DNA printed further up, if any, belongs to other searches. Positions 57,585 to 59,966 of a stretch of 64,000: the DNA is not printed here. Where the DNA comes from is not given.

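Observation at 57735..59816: Unusual GIY-YIG / CN-hydrolase-like / HARE-HTH-like domain combination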

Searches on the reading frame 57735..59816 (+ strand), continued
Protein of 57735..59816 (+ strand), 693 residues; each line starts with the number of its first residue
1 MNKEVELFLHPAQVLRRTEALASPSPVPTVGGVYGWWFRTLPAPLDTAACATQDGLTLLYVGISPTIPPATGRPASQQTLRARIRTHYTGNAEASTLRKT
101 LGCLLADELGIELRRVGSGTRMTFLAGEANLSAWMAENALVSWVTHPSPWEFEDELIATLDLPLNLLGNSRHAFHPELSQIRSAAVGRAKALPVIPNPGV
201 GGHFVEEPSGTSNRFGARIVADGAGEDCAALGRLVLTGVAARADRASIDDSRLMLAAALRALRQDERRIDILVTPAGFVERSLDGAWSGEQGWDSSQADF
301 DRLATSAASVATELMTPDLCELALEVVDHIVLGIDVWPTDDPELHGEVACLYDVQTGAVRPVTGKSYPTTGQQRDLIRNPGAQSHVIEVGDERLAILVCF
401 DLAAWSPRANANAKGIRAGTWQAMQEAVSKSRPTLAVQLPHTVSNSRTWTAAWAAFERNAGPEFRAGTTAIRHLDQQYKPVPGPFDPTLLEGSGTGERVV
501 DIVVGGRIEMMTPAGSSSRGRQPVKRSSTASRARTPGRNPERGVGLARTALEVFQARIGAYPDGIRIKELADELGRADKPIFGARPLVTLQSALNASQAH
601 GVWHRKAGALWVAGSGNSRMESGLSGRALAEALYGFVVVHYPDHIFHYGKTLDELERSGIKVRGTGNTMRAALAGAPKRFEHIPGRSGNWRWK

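Call 88: find_encoding_contigs(protein=P0005, flank=10000, max_places=3)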
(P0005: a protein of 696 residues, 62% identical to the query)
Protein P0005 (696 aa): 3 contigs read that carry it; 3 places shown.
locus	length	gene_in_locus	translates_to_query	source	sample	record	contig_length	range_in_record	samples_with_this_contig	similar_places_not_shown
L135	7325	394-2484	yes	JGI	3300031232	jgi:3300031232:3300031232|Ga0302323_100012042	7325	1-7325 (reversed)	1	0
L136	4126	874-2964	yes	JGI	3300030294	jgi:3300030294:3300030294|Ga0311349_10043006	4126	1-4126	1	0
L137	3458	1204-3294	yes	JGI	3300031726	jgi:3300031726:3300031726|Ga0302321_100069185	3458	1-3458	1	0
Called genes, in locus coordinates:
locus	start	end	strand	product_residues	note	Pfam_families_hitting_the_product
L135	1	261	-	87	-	?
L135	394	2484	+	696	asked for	PF20815:GIY_YIG_2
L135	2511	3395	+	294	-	-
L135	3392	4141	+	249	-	PF03167:UDG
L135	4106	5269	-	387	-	-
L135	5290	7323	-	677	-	?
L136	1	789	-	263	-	?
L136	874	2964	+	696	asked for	PF20815:GIY_YIG_2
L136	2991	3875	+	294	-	-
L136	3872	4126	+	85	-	?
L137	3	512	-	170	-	?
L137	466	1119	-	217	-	PF02463:SMC_N (weak), PF13175:AAA_15, PF13476:AAA_23 (weak), PF13304:AAA_21 (weak)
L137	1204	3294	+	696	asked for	PF20815:GIY_YIG_2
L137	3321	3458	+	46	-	?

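Call 115: search_protein_families(library=ncbifam, proteins=[L135:2511-3395:+, P0020], max_evalue=0.01)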
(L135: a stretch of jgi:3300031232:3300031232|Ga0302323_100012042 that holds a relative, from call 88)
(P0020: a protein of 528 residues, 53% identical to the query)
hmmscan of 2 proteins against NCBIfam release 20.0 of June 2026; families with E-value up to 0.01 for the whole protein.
L135:2511-3395:+ (294 aa): 0 families

P0020 (528 aa): 1 family
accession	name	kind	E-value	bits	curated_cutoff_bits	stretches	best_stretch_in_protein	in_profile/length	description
NF002543.0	PRK02101.1-4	equivalog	0.0091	15.6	204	0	369-427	58-120/244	peroxide stress protein YaaA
